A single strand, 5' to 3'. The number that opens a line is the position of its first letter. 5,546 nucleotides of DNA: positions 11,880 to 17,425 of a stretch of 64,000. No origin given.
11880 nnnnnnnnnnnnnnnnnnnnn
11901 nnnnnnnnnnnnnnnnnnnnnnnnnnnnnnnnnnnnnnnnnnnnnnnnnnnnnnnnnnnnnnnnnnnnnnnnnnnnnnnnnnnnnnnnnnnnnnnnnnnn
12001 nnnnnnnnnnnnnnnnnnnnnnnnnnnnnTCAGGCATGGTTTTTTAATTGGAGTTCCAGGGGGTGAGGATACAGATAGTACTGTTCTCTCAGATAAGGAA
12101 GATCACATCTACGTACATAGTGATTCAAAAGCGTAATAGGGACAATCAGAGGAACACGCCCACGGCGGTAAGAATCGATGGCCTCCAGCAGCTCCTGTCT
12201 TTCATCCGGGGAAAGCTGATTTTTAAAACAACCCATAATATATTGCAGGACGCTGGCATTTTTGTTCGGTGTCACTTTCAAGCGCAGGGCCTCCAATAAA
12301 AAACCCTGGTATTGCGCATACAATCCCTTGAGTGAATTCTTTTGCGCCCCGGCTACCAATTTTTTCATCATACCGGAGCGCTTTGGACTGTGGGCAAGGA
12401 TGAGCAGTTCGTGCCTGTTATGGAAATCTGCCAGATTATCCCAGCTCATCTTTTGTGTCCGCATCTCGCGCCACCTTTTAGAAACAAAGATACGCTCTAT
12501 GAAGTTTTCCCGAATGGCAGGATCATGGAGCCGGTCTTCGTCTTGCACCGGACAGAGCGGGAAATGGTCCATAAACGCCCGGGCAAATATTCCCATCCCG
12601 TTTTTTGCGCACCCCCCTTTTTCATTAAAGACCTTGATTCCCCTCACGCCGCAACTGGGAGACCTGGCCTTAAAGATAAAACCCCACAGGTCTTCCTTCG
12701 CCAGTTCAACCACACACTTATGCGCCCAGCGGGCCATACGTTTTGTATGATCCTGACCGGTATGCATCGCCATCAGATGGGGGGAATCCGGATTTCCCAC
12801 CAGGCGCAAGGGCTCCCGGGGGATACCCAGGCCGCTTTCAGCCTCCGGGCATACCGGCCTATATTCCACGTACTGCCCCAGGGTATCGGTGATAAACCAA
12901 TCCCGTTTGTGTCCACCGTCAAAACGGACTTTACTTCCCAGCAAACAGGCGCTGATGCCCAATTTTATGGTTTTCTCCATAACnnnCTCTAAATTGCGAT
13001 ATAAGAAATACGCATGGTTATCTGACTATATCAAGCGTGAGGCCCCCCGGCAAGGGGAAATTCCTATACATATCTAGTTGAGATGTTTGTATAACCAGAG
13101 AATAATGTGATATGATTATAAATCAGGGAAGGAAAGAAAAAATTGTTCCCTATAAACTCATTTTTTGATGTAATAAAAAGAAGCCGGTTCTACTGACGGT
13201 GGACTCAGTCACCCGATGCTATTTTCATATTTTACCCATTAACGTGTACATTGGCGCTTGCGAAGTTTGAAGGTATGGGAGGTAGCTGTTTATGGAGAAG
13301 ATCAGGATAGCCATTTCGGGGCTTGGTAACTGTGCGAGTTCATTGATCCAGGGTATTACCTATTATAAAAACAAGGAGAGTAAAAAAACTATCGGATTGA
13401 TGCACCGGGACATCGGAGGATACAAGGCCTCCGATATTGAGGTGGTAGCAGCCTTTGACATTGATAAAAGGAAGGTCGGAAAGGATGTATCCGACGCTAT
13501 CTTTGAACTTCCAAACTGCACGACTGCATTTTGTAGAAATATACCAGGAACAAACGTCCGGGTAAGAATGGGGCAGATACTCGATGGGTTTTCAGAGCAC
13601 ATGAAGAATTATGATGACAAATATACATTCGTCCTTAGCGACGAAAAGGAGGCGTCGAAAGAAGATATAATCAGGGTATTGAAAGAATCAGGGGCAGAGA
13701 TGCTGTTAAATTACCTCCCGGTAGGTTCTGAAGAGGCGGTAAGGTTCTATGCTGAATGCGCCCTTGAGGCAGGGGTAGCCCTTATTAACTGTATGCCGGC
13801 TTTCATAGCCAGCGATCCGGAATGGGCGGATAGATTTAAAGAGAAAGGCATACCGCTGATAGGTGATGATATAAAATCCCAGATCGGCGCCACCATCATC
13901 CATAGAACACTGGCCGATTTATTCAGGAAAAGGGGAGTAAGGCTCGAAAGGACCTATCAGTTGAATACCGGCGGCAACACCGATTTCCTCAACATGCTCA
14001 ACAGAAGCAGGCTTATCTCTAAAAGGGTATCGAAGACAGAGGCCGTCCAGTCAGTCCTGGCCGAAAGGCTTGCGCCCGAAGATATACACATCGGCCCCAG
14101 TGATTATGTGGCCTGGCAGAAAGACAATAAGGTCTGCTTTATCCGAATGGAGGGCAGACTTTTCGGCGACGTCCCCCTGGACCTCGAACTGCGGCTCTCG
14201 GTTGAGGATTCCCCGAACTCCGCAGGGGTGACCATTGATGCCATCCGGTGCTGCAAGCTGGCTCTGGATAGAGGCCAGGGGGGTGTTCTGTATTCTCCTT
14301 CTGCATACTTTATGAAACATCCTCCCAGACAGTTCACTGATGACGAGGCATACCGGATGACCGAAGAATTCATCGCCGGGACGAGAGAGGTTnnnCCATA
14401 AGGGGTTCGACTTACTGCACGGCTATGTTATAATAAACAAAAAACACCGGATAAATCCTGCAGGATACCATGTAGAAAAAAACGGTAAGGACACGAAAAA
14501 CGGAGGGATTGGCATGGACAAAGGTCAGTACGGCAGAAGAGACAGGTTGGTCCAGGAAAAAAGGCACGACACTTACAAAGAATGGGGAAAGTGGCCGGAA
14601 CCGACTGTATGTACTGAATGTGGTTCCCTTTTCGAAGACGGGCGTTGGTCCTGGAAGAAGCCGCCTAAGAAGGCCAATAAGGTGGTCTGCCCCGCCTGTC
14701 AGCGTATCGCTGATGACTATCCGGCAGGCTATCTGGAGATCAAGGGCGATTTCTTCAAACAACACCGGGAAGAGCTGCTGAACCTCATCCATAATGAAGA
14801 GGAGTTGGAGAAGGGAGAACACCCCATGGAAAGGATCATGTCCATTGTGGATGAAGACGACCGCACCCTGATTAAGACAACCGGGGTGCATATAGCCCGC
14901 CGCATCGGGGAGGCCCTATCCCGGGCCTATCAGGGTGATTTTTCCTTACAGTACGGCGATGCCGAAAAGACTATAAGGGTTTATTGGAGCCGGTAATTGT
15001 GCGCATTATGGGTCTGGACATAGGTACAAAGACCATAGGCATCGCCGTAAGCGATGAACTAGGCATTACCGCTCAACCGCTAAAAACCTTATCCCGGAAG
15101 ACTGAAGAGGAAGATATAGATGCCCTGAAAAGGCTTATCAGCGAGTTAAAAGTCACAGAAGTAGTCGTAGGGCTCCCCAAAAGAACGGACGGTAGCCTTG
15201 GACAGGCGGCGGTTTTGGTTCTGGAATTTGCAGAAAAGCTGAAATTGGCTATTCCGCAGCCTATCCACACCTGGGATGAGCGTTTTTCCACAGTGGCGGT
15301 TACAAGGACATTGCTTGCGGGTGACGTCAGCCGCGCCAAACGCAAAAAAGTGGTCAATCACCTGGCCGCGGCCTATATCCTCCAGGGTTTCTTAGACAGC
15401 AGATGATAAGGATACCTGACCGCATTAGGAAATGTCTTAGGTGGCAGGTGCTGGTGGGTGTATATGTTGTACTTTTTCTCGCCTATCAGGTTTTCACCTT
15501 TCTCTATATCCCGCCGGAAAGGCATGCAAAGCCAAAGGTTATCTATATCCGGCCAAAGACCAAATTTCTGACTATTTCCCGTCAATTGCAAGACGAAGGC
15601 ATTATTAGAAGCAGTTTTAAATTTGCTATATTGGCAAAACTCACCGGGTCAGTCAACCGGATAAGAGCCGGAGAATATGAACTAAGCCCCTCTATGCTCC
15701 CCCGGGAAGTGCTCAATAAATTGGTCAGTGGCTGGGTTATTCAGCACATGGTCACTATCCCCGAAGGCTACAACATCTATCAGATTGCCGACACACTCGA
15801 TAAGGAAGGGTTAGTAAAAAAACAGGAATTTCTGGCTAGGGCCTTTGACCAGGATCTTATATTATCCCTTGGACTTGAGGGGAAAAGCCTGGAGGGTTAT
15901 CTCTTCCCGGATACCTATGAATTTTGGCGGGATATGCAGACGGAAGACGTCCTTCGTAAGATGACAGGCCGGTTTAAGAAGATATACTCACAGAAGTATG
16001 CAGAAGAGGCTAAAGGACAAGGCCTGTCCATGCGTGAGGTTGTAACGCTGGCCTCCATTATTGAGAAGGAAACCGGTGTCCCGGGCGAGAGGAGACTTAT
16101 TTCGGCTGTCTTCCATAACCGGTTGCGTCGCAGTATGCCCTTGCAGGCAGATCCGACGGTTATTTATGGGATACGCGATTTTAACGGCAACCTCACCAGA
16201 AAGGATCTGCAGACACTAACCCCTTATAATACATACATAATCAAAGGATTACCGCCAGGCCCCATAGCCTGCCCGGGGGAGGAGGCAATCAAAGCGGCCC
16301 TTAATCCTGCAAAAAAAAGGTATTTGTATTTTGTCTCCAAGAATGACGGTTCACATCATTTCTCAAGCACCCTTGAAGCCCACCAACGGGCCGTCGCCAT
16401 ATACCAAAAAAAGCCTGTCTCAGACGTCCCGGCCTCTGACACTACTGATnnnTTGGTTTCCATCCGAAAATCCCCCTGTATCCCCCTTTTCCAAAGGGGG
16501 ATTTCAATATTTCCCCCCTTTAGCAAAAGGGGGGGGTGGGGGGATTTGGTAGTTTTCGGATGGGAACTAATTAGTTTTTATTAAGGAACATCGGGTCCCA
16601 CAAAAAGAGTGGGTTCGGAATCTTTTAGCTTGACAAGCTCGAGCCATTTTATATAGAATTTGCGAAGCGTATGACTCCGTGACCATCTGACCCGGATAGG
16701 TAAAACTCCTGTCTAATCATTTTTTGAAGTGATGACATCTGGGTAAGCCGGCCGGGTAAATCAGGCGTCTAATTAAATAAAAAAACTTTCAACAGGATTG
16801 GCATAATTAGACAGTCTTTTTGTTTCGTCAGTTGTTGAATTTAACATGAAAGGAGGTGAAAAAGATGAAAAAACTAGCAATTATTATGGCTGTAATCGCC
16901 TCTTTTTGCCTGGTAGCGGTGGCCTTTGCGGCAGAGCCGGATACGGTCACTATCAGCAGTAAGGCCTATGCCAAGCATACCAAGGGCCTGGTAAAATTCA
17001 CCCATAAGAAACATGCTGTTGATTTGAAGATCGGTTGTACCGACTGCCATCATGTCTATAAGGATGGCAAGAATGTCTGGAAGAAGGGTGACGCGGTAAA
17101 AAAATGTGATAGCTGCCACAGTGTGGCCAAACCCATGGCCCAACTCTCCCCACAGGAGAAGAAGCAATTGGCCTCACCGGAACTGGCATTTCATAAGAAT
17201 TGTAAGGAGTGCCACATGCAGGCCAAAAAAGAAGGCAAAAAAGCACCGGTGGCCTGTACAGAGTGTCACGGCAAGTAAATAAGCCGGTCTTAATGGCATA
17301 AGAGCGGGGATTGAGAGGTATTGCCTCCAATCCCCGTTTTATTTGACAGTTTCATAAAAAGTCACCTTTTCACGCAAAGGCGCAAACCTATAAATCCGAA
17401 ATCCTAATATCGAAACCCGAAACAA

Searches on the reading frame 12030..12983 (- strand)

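Call 86: search_protein_families(library=pfam, proteins=[window:12030-12983:-], max_evalue=0.00001)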
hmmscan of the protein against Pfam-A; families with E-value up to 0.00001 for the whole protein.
window:12030-12983:- (317 aa): 2 families
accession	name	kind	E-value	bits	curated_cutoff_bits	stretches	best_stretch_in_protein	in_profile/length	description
PF04463.17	2-thiour_desulf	-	7.6e-39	133.4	34.7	1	9-149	2-141/141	2-thiouracil desulfurase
PF08349.16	DUF1722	-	4e-36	124.3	22.5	1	193-308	2-117/117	Protein of unknown function (DUF1722)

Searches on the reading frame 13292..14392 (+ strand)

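Call 20: search_protein_families(library=pfam, proteins=[window:13292-14392:+], max_evalue=0.001)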
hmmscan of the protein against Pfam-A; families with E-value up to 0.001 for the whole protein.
window:13292-14392:+ (367 aa): 1 family
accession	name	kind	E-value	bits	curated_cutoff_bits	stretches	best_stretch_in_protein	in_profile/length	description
PF01658.22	Inos-1-P_synth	-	2.1e-34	118.4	27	1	199-307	1-107/107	Myo-inositol-1-phosphate synthase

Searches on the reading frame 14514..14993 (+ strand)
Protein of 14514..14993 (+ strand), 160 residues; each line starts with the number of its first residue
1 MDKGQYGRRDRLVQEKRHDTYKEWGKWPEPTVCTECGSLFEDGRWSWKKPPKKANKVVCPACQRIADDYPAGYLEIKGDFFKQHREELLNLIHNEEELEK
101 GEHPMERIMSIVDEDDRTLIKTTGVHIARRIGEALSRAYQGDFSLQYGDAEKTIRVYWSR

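Call 86: search_protein_families(library=pfam, proteins=[window:14514-14993:+], max_evalue=0.00001)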
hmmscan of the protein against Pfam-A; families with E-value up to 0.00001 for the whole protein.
window:14514-14993:+ (160 aa): 1 family
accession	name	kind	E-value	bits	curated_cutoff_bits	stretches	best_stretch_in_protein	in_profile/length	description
PF04981.18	NMD3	-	3.2e-06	27.3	24.9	0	53-144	128-218/243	NMD3 family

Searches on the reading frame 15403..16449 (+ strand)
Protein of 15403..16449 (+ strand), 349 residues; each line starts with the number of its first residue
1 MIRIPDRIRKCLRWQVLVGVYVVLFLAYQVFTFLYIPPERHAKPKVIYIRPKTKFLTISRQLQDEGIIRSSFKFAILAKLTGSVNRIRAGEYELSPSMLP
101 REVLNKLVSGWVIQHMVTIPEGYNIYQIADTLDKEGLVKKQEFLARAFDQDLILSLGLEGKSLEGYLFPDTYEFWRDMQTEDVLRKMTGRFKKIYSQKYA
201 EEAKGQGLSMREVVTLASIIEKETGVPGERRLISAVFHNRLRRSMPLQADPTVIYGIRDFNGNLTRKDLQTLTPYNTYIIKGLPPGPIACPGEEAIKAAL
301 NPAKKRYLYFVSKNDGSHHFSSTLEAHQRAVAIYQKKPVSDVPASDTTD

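Call 20: search_protein_families(library=pfam, proteins=[window:15403-16449:+], max_evalue=0.001)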
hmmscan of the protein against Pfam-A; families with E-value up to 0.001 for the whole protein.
window:15403-16449:+ (349 aa): 1 family
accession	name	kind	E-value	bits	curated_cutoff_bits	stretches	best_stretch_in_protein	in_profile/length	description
PF02618.21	YceG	-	2.4e-96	322.9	32.4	1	47-332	1-274/275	YceG-like family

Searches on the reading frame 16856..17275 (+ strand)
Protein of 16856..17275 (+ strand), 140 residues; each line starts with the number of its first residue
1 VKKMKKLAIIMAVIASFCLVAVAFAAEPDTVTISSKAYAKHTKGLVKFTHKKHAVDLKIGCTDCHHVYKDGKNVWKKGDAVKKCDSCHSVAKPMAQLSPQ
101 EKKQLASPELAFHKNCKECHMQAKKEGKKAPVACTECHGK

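Call 86: search_protein_families(library=pfam, proteins=[window:16856-17275:+], max_evalue=0.00001)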
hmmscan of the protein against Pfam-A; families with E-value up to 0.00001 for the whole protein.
window:16856-17275:+ (140 aa): 3 families
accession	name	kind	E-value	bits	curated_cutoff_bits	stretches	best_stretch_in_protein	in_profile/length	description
PF02085.21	Cytochrom_CIII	-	1.8e-13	51.1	22.9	1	36-138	9-101/101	Class III cytochrome C family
PF14522.11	Cytochrome_C7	-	3.2e-08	33.7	24.8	0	80-138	12-66/67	Cytochrome c7 and related cytochrome c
PF14537.11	Cytochrom_c3_2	-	7.3e-06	26.8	25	0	57-138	5-78/79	Cytochrome c3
